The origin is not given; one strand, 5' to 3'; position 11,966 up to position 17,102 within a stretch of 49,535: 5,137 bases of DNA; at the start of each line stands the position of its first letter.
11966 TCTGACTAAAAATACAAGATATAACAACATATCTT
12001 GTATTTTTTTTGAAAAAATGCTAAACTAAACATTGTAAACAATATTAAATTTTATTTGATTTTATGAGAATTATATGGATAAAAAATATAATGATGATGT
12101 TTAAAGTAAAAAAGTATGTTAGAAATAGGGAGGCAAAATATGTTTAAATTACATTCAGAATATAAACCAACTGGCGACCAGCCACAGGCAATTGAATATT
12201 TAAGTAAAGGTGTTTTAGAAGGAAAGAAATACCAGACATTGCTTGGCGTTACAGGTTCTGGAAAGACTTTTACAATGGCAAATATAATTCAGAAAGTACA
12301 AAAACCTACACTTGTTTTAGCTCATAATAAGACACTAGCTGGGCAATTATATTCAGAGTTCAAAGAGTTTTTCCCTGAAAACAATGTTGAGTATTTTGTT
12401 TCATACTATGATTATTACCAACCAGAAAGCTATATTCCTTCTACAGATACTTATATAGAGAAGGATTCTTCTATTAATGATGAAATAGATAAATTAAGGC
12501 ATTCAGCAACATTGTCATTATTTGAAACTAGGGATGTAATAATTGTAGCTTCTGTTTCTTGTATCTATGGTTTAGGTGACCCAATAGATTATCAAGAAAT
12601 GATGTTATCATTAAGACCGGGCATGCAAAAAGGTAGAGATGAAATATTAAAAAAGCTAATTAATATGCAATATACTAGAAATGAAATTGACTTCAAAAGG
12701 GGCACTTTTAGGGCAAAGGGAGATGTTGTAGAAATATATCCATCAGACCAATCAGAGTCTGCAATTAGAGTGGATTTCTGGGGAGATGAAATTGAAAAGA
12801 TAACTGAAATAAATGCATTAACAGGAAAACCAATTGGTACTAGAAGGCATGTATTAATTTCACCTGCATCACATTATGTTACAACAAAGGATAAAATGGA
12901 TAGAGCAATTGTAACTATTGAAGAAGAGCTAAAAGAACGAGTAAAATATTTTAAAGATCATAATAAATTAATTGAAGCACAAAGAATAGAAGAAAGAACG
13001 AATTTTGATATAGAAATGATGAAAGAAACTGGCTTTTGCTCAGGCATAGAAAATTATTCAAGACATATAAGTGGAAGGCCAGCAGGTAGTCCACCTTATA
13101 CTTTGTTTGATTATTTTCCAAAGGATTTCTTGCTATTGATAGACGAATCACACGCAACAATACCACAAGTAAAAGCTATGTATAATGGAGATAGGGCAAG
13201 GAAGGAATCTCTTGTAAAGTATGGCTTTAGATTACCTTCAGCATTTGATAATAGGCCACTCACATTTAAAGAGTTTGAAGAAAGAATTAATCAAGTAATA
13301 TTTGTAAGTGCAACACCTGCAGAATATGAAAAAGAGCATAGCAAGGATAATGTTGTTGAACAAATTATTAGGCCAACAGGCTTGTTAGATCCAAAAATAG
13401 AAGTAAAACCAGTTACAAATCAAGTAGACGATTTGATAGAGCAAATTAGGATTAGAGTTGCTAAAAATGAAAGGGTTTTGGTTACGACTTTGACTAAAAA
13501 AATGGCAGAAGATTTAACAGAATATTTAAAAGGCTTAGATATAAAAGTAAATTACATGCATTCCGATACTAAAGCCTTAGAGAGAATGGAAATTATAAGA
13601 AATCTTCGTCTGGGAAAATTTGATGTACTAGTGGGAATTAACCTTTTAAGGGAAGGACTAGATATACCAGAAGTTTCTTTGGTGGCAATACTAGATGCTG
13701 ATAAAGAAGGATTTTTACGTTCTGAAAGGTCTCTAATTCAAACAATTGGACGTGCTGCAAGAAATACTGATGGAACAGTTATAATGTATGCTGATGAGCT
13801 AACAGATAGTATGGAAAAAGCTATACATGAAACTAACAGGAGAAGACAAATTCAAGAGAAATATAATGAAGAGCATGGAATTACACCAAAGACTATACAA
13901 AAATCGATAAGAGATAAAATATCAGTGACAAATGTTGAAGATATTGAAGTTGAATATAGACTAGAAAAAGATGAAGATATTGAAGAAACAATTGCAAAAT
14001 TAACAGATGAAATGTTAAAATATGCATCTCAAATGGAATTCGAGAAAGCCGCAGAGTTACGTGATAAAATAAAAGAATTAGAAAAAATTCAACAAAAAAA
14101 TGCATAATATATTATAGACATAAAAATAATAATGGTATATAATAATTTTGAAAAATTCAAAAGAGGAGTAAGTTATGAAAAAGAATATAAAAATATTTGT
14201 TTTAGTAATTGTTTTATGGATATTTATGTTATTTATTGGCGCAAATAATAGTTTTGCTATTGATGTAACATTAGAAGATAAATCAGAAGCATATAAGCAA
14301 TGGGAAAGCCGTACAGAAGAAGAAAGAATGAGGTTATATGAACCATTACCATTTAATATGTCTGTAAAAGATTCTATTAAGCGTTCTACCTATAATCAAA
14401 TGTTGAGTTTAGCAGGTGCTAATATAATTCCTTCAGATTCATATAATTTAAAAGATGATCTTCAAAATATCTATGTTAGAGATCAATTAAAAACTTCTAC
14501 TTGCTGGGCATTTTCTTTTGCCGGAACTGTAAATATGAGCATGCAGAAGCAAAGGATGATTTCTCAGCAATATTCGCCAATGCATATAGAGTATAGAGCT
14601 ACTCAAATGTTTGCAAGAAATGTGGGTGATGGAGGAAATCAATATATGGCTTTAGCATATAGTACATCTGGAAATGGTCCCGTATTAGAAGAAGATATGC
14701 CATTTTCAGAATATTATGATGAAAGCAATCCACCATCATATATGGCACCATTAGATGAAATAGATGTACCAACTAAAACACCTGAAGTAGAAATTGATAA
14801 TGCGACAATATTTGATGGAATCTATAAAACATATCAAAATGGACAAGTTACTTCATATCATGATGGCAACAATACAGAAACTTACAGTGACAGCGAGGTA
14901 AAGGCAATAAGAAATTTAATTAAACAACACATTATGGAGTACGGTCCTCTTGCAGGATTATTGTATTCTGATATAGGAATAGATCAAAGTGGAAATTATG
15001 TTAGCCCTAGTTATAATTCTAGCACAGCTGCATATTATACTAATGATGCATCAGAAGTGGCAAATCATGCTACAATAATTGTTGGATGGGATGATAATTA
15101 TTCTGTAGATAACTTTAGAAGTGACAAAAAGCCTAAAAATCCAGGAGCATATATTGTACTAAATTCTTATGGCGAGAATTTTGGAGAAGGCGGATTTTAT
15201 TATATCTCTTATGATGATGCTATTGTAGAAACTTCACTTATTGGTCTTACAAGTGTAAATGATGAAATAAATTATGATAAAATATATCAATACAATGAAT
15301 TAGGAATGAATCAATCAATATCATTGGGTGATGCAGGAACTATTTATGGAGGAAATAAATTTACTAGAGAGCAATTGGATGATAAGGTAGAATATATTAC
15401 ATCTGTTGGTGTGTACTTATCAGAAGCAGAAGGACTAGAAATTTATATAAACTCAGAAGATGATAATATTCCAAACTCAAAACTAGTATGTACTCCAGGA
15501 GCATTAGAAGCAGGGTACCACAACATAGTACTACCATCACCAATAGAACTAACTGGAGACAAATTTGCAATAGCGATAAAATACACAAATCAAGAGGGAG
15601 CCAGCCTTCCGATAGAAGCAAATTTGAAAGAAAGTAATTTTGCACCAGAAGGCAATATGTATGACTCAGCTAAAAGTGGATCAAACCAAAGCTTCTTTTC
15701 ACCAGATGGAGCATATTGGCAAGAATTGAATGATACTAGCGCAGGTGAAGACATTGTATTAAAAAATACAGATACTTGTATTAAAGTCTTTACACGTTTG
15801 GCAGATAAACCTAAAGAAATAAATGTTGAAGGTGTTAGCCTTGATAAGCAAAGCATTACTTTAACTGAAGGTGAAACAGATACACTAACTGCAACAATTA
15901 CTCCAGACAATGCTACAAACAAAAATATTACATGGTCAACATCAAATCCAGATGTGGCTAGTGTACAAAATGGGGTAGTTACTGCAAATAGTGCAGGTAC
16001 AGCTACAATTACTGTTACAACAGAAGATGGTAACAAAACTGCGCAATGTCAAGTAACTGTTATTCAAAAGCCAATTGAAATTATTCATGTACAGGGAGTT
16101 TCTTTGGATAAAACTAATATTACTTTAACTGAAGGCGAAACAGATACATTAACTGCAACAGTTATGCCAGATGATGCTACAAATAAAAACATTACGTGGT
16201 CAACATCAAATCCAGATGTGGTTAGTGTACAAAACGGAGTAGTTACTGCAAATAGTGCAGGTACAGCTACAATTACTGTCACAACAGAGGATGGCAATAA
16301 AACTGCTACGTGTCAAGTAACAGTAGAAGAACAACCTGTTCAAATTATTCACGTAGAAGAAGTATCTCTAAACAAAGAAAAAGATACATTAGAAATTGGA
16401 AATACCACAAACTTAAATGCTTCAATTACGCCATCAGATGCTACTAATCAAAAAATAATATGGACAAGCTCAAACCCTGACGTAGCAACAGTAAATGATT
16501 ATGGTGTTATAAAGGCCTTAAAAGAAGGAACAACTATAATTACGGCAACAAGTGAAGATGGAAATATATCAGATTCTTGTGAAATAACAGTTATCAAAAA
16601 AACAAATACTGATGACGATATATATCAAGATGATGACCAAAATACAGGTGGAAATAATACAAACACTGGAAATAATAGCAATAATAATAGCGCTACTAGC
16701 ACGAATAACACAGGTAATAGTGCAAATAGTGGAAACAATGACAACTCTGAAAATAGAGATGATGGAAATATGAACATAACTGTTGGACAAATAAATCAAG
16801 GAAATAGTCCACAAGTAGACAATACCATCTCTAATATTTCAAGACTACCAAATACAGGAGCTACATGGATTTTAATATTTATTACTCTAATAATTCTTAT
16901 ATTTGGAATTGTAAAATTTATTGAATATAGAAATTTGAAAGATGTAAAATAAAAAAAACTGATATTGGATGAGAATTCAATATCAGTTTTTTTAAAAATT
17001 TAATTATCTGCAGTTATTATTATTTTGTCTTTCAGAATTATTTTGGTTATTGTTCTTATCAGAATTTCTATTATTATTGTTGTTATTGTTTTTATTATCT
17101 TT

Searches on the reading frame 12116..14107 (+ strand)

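Call 49: search_protein_families(library=pfam, proteins=[window:12116-14107:+], max_evalue=0.0001)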
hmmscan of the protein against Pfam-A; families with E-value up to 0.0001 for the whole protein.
window:12116-14107:+ (663 aa): 6 families
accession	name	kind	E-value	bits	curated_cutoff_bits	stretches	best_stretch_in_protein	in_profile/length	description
PF17757.6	UvrB_inter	-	1.2e-31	109.1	22.9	1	164-254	1-91/91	UvrB interaction domain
PF12344.14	UvrB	-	3.3e-24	84.9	27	1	557-599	1-43/43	Ultra-violet resistance protein B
PF00271.37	Helicase_C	-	2e-21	76.7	23.5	1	438-550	4-109/110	Helicase conserved C-terminal domain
PF04851.21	ResIII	-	1.1e-11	45.4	22.5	1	17-124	3-114/164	Type III restriction enzyme, res subunit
PF02151.25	UVR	-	1.5e-08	34.6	21.5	1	624-657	2-35/36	UvrB/uvrC motif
PF00270.35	DEAD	-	3.6e-07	30.5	26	0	21-92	3-75/167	DEAD/DEAH box helicase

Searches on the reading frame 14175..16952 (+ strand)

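Call 49: search_protein_families(library=pfam, proteins=[window:14175-16952:+], max_evalue=0.0001)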
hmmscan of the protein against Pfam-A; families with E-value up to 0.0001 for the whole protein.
window:14175-16952:+ (925 aa): 6 families
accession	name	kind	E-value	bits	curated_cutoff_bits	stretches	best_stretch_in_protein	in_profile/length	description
PF02368.24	Big_2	-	2.3e-47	159.3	22.8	3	727-803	2-78/79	Bacterial Ig-like domain (group 2)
PF21461.3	HL_N-beta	-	1.2e-17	63.8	27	2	583-624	12-52/57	Hyaluronate lyase, N-terminal beta-sheet domain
PF22359.2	Big-like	-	6e-12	46.1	27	0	763-806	5-46/48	Bacterial Ig-like domain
PF00112.29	Peptidase_C1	-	1.1e-09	39.2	20.7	1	100-347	16-205/220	Papain family cysteine protease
PF13629.12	T2SS-T3SS_pil_N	-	9.2e-05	22.5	23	0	591-629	28-71/72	Pilus formation protein N terminal region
PF25354.1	Ig_NUP210_16th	-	9.9e-05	22.2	27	0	674-704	31-63/72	NUP210-like, Ig-like domain 16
